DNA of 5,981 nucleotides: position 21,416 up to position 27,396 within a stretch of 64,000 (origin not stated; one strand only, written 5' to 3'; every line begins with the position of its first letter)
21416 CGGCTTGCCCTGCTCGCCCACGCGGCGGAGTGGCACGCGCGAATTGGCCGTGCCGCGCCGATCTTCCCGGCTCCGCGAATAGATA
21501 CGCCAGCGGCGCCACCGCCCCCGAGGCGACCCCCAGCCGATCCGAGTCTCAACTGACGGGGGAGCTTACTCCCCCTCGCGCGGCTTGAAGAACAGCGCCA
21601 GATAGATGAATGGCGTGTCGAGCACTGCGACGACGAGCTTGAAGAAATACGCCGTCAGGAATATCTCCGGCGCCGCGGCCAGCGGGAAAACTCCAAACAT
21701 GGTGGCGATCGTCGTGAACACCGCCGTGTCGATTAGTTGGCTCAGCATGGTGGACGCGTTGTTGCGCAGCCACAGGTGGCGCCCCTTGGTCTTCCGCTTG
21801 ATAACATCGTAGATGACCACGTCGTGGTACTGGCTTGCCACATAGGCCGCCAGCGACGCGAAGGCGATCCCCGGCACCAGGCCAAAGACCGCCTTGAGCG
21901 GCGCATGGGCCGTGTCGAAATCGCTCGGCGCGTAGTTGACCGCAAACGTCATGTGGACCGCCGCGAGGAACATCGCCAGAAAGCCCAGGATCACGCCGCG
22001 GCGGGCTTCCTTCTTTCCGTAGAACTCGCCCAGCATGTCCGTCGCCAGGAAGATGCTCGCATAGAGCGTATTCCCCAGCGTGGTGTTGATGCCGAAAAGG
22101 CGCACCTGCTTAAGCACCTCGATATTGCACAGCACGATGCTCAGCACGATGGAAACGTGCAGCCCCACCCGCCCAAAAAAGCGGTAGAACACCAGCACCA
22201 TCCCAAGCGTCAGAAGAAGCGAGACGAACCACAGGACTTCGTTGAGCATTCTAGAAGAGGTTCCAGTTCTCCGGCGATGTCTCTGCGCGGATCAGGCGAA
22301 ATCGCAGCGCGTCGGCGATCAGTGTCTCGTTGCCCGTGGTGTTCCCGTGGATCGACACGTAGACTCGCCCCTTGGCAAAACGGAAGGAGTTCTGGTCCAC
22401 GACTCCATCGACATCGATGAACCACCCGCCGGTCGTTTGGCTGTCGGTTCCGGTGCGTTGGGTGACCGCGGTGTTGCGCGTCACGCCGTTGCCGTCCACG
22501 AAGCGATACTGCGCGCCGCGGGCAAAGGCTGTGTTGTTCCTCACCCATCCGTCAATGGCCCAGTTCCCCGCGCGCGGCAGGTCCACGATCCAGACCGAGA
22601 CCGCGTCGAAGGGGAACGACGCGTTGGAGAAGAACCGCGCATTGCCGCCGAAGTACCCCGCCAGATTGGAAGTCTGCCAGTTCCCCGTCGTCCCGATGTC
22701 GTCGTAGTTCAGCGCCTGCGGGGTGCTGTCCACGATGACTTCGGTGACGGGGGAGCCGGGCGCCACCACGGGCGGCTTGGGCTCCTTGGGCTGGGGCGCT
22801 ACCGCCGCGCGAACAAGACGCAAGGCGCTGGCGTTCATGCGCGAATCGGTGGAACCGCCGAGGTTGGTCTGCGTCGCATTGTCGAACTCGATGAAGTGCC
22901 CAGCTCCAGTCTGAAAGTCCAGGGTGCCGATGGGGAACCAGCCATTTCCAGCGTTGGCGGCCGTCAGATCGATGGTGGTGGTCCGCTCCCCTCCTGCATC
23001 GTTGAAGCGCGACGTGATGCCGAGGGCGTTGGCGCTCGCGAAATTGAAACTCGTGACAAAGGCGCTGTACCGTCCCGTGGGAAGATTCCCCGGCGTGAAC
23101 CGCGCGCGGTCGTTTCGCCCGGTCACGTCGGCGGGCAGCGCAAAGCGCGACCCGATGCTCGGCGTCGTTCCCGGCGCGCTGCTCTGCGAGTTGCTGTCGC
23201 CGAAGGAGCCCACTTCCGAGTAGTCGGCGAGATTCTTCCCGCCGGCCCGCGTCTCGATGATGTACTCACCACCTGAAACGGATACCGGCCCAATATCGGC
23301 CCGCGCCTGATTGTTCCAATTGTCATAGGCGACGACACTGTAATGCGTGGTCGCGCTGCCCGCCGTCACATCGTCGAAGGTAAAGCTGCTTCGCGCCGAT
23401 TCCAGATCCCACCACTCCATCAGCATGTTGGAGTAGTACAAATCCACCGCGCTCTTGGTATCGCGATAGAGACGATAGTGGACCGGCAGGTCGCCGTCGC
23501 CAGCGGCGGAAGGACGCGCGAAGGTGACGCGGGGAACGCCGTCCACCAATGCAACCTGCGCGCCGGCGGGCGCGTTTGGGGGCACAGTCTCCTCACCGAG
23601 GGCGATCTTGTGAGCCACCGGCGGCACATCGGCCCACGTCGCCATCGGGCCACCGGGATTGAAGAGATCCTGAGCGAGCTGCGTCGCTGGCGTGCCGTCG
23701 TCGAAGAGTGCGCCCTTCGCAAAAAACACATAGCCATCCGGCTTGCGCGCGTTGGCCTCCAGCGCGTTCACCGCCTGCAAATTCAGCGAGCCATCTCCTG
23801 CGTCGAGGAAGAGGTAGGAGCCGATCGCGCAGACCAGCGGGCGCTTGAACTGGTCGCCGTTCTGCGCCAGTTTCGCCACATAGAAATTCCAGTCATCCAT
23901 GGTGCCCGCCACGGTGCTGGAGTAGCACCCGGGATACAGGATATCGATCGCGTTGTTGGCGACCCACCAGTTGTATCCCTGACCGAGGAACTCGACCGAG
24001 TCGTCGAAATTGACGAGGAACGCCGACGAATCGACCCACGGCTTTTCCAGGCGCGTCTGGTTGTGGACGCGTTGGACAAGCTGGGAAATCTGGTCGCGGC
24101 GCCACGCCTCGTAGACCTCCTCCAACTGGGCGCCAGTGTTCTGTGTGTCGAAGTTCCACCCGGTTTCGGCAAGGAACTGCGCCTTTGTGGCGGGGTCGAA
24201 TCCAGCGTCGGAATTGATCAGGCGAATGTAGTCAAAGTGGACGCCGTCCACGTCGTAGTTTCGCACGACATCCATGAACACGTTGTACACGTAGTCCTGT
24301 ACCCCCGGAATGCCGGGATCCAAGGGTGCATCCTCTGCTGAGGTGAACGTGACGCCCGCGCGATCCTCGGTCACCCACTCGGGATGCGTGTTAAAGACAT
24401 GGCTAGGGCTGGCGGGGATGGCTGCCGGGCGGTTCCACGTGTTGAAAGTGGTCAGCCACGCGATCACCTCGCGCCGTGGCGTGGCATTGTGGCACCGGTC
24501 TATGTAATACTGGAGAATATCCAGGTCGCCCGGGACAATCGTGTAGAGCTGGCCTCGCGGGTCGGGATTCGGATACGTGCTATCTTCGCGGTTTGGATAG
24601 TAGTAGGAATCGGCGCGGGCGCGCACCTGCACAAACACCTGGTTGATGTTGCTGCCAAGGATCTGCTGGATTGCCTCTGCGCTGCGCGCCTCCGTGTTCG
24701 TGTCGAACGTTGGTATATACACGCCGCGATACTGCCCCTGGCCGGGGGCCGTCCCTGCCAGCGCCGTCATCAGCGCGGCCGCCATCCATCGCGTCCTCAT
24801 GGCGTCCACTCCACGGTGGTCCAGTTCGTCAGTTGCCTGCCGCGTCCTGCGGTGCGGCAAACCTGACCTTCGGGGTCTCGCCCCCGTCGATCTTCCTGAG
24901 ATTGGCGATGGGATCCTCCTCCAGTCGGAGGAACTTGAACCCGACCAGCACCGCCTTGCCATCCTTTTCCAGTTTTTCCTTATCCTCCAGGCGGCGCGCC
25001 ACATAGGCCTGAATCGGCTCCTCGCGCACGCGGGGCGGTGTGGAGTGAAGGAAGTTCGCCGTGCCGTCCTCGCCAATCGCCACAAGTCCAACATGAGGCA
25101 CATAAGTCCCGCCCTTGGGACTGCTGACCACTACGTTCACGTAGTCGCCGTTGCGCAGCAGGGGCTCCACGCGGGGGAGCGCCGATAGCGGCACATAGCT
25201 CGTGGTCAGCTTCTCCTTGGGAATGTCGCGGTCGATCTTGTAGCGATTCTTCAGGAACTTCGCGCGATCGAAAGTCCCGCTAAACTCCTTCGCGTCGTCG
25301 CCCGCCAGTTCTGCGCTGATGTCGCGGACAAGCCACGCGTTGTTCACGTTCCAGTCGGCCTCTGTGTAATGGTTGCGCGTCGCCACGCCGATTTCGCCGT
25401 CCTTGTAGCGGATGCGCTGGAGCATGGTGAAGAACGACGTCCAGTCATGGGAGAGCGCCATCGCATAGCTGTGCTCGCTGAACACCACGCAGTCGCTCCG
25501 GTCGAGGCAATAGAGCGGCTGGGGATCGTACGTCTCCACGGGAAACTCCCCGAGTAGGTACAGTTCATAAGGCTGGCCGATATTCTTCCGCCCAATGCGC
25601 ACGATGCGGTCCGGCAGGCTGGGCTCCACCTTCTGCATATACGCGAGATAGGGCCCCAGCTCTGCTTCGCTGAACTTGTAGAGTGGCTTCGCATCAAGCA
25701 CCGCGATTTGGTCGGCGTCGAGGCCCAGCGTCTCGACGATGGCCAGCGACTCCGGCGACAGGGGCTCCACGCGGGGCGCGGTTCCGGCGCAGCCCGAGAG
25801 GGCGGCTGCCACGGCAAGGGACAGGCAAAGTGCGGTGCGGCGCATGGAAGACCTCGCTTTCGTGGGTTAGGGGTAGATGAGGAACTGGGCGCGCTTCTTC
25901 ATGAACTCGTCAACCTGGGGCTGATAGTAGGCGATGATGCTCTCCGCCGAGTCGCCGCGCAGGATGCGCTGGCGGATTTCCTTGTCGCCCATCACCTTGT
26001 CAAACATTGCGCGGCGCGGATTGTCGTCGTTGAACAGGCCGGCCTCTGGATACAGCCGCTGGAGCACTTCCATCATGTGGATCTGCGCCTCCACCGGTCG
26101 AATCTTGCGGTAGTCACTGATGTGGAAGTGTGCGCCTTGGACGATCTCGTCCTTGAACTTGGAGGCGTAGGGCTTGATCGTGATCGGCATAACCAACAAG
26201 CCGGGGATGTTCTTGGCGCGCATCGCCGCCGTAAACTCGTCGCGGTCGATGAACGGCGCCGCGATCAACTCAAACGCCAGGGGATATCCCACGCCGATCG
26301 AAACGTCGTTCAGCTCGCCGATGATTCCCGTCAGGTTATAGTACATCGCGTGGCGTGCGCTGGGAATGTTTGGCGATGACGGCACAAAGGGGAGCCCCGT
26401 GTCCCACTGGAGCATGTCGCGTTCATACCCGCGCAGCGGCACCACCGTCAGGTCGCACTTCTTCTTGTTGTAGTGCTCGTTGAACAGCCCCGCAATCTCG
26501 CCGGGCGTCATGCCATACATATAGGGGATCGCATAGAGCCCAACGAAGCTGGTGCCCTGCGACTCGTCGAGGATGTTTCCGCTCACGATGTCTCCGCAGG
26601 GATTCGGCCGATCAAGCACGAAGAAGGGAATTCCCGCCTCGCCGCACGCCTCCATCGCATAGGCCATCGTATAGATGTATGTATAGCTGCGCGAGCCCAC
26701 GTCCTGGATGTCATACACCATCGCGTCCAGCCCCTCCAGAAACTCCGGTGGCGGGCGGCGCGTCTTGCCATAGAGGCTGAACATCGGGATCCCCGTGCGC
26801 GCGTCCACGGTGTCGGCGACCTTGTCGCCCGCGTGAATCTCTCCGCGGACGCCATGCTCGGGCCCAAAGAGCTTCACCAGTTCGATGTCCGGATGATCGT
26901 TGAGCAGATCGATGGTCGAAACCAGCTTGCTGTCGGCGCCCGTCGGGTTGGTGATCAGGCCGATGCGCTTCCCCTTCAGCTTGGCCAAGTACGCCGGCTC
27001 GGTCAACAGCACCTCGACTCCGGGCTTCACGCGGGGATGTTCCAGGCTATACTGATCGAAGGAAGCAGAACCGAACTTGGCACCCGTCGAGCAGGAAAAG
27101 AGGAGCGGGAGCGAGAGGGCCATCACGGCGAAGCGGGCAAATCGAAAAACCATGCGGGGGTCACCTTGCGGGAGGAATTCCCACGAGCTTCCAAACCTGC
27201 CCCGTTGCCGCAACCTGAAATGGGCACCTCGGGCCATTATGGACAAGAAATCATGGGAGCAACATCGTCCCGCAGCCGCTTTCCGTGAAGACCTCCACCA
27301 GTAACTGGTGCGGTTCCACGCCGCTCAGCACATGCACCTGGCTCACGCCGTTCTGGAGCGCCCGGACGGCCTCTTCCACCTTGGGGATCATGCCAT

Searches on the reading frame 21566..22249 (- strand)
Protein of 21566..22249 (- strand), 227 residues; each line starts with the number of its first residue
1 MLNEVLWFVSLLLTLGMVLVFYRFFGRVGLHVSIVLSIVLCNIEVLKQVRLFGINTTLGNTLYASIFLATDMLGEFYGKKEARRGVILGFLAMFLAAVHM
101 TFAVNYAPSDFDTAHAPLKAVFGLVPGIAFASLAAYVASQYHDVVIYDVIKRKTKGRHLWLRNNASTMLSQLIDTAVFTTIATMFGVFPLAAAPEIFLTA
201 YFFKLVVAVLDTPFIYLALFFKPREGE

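Call 7: search_protein_families(library=pfam, proteins=[window:21566-22249:-], max_evalue=0.001)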
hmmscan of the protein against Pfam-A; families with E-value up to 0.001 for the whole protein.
window:21566-22249:- (227 aa): 1 family
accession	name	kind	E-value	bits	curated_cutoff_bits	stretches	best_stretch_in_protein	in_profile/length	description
PF02592.20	Vut_1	-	1.9e-50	171.6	27.2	1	57-218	1-152/152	Putative vitamin uptake transporter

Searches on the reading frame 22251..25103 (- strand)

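Call 7: search_protein_families(library=pfam, proteins=[window:22251-25103:-], max_evalue=0.001)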
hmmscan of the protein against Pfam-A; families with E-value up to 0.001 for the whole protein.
window:22251-25103:- (950 aa): 3 families
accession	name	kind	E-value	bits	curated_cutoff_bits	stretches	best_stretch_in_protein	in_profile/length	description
PF02638.21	GHL10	-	4.8e-28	98.6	27.9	1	126-402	3-272/311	Glycosyl hydrolase-like 10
PF25275.1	Golvesin_C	-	1.3e-14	54.8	31.6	1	802-935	10-130/132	Golvesin C-terminal domain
PF02065.24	Melibiase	-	6.2e-05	22.6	27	1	219-297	119-196/347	Melibiase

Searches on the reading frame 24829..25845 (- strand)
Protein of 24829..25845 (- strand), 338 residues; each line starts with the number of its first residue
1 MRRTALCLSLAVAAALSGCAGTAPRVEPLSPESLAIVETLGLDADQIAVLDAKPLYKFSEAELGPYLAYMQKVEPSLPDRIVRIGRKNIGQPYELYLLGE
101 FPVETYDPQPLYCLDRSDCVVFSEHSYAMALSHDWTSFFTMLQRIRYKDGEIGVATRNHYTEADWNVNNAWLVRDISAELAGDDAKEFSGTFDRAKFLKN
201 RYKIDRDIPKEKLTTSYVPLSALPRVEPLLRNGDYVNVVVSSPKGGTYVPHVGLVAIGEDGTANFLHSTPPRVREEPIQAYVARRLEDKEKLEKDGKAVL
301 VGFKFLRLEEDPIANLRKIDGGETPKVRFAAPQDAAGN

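Call 7: search_protein_families(library=pfam, proteins=[window:24829-25845:-], max_evalue=0.001)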
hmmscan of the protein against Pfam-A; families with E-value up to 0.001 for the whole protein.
window:24829-25845:- (338 aa): 1 family
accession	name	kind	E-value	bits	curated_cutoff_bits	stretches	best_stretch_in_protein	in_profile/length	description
PF07313.18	AmiA-like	-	5.3e-26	91.8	27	1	84-282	2-196/202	N-acetylmuramoyl-L-alanine amidase-like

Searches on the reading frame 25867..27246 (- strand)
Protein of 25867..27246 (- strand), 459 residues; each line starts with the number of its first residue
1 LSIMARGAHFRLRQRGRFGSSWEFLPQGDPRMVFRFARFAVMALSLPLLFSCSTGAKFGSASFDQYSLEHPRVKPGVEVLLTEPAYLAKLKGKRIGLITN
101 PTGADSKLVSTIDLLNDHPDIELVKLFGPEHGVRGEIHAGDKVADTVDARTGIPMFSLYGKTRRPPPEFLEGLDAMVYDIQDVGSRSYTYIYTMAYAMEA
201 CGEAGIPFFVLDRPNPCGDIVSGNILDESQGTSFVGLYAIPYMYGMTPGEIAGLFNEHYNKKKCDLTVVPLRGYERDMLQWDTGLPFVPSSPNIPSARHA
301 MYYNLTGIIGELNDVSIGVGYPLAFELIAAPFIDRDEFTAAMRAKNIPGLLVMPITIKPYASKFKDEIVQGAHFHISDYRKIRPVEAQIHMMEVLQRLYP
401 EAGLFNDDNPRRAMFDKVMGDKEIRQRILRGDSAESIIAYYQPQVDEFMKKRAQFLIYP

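Call 7: search_protein_families(library=pfam, proteins=[window:25867-27246:-], max_evalue=0.001)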
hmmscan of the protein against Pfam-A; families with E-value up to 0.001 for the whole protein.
window:25867-27246:- (459 aa): 2 families
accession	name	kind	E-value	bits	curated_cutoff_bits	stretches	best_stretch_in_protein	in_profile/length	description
PF07075.17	NamZ_N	-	3.9e-77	258.7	26.9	1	95-297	1-202/203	Exo-beta-N-acetylmuramidase NamZ, N-terminal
PF20732.2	NamZ_C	-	1.3e-37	130.4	25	1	301-458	1-152/152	Exo-beta-N-acetylmuramidase NamZ, C-terminal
